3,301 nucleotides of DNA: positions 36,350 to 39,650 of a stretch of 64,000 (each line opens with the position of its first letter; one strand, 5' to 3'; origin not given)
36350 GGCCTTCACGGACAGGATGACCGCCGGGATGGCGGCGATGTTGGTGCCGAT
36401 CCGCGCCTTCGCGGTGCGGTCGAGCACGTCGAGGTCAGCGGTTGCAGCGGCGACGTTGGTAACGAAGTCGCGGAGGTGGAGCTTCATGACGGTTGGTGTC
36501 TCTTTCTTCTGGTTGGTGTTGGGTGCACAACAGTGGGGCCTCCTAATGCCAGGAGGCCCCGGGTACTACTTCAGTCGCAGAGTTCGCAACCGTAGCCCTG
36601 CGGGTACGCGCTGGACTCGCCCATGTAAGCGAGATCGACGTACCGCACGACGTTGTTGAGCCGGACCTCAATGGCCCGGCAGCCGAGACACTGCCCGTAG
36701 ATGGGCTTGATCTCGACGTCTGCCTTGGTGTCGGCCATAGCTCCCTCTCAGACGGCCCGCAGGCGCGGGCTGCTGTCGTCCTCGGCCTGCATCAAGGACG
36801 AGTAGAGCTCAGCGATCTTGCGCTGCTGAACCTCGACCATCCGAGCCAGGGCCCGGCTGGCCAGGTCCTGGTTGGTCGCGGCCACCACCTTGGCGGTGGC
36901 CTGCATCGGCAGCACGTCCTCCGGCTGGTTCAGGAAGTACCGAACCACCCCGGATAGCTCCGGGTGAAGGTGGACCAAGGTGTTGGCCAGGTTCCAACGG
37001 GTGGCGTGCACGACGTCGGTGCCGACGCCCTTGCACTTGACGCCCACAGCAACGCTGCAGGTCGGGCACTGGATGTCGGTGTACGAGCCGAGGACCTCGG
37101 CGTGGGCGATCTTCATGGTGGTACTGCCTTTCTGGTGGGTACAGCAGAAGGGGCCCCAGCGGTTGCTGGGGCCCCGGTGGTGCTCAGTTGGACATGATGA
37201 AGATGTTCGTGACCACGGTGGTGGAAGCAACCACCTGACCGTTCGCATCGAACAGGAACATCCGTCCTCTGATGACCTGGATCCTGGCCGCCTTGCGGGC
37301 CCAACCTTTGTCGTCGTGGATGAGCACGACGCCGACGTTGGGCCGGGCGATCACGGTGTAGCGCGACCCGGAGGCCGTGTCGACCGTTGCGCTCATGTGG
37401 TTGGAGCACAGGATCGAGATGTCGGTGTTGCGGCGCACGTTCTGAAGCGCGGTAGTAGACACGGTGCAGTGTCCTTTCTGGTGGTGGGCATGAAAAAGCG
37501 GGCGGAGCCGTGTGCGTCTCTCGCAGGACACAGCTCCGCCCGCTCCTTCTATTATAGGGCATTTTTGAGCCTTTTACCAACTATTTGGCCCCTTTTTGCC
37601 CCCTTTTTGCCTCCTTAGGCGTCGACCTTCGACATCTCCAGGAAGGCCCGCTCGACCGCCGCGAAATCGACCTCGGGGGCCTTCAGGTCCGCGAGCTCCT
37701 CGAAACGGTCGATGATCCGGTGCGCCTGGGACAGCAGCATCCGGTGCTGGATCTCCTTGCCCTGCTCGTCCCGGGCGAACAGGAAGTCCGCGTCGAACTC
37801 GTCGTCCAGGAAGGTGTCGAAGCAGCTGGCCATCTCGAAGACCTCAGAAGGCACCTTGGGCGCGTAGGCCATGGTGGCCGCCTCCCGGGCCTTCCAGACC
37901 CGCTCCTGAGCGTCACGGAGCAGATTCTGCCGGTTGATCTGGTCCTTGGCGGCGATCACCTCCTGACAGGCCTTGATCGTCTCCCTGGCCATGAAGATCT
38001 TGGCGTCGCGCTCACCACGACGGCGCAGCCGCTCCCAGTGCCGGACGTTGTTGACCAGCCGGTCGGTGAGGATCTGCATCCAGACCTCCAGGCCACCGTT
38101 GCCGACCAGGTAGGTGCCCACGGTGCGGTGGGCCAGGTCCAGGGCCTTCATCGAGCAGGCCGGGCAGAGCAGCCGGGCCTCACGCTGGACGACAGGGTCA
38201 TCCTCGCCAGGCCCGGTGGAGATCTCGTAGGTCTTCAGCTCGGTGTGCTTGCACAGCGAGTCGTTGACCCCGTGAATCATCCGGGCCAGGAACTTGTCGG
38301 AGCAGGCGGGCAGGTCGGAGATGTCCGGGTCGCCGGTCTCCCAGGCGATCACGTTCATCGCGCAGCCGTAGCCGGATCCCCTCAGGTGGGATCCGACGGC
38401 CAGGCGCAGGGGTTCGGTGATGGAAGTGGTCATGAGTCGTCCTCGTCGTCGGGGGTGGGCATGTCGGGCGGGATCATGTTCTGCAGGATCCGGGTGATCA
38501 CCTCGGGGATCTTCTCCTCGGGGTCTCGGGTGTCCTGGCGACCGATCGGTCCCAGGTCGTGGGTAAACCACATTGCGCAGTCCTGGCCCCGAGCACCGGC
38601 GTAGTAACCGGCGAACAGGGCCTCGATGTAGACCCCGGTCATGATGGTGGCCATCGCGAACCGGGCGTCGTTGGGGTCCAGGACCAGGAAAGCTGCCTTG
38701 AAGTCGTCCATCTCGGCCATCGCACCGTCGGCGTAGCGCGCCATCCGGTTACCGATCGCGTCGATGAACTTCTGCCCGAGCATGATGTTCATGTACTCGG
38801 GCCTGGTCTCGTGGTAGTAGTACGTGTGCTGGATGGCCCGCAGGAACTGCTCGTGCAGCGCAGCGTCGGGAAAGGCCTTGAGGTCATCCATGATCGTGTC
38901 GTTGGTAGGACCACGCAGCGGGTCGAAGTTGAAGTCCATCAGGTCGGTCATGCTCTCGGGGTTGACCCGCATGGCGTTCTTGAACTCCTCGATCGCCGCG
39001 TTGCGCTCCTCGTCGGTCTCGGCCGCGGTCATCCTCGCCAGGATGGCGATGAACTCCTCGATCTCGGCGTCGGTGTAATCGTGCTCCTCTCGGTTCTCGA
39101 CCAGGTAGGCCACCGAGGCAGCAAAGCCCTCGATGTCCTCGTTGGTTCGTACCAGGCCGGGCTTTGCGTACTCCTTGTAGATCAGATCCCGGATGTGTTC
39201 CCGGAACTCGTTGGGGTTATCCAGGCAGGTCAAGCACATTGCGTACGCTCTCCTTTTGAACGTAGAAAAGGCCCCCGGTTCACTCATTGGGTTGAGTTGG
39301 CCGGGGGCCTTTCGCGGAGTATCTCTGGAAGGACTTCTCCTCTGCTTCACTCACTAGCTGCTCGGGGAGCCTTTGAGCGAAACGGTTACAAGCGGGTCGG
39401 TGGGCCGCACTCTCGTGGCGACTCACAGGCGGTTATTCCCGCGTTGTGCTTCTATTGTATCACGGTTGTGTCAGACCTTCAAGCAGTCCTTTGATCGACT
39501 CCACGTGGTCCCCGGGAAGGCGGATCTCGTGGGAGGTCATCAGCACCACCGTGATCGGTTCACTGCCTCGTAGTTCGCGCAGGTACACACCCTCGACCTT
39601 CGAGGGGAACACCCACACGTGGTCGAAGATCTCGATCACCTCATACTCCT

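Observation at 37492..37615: Second copy of the promoter-hairpin cassette with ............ direct repeats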

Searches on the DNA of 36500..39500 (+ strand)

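Call 7: search_dna_similar(query=window:36500-39500:+, collection=phages, mode=near)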
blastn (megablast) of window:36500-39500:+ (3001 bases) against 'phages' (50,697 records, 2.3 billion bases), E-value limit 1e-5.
No match.

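Call 20: search_dna_similar(query=window:37400-37700:-, collection=phages, mode=distant, max_evalue=1)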
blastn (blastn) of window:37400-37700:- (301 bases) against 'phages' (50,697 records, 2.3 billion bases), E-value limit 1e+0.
Records with a match: 1; places in all: 1; records where one place covers at least 80% of the query: 0.
Best place of each record, by identity: 80-90% 1.
By first word of the organism name: Paracoccus 1.
By host as written in the record: Paracoccus sulfuroxidans JCM 14013 1.
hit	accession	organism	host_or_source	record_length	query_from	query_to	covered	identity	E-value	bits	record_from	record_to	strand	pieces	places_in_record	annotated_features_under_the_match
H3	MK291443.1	Paracoccus phage vB_PsuS_Psul1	Paracoccus sulfuroxidans JCM 14013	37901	40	79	13%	82.5%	3e-1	42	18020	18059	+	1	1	protease and major capsid protein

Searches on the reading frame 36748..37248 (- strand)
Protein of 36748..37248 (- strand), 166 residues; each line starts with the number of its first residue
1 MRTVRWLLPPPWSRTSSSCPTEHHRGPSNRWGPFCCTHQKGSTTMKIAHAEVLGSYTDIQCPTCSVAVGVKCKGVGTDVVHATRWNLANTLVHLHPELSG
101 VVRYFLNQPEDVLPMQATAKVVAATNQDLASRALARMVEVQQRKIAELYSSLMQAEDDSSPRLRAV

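Call 15: search_protein_families(library=phrogs, proteins=[window:36748-37248:-], max_evalue=0.001)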
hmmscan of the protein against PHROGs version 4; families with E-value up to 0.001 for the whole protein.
window:36748-37248:- (166 aa): 0 families

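Call 16: search_protein_families(library=pfam, proteins=[window:36748-37248:-], max_evalue=0.01)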
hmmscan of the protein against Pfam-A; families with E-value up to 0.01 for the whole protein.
window:36748-37248:- (166 aa): 1 family
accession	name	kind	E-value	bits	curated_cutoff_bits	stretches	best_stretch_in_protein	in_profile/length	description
PF24623.2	Phage_zn_bind_8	-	3.4e-05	23.9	24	1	59-93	12-50/57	Putative DNA-binding phage zinc finger domain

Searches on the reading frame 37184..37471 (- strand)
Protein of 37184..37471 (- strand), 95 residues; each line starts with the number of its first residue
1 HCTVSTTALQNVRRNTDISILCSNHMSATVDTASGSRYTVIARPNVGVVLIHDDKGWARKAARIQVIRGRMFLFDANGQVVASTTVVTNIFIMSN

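Call 15: search_protein_families(library=phrogs, proteins=[window:37184-37471:-], max_evalue=0.001)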
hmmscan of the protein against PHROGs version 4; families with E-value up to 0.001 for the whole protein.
window:37184-37471:- (95 aa): 0 families

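Call 16: search_protein_families(library=pfam, proteins=[window:37184-37471:-], max_evalue=0.01)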
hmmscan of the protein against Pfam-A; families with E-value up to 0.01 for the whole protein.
window:37184-37471:- (95 aa): 0 families

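Call 40: find_encoding_contigs(protein=window:37184-37471:-, flank=3000, max_places=10)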
Protein window:37184-37471:- (95 aa): no gene with exactly this product is on record in the collection.

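Call 75: find_homologous_proteins(query=window:37187-37462:-, max_evalue=0.001)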
Query seq(92 aa) (92 aa): 5 proteins with E <= 0.001 among 5 candidates.
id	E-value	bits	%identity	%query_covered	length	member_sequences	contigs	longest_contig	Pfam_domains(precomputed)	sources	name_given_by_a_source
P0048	2.0e-51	188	99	100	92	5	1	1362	-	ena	-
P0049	1.3e-23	100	59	100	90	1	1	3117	-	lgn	-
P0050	4.7e-23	98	57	98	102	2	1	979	-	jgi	-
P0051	4.8e-21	92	67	76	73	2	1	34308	-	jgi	jgi:hypothetical protein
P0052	2.8e-18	83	51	88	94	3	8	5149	-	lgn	-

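Call 76: find_encoding_contigs(protein=P0051, flank=10000, max_places=2)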
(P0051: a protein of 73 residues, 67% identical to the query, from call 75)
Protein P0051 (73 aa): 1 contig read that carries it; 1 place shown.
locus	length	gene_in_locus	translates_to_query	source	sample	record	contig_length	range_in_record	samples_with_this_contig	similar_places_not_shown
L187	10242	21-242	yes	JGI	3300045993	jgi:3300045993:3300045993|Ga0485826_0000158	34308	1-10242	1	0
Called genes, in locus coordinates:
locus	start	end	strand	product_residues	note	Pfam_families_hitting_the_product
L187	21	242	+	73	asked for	-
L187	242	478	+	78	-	-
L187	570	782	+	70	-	-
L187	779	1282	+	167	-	PF00782:DSPc (weak)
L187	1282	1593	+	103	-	-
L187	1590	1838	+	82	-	-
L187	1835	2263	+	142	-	-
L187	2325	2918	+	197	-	-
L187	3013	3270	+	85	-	-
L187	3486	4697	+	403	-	-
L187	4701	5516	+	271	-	-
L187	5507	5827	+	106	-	-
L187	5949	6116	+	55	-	-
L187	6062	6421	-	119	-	-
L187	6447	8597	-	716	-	-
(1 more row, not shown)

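Call 77: find_encoding_contigs(protein=P0049, flank=3000, max_places=2)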
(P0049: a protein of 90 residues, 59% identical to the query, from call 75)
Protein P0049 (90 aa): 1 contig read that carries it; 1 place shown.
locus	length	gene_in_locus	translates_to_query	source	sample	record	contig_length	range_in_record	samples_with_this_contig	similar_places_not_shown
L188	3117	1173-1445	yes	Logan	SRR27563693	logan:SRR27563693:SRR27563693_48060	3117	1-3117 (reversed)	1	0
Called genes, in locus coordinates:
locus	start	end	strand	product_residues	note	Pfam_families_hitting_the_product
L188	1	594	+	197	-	?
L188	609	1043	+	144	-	-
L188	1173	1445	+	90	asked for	-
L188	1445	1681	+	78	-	-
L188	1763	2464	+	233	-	PF00782:DSPc (weak)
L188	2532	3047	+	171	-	-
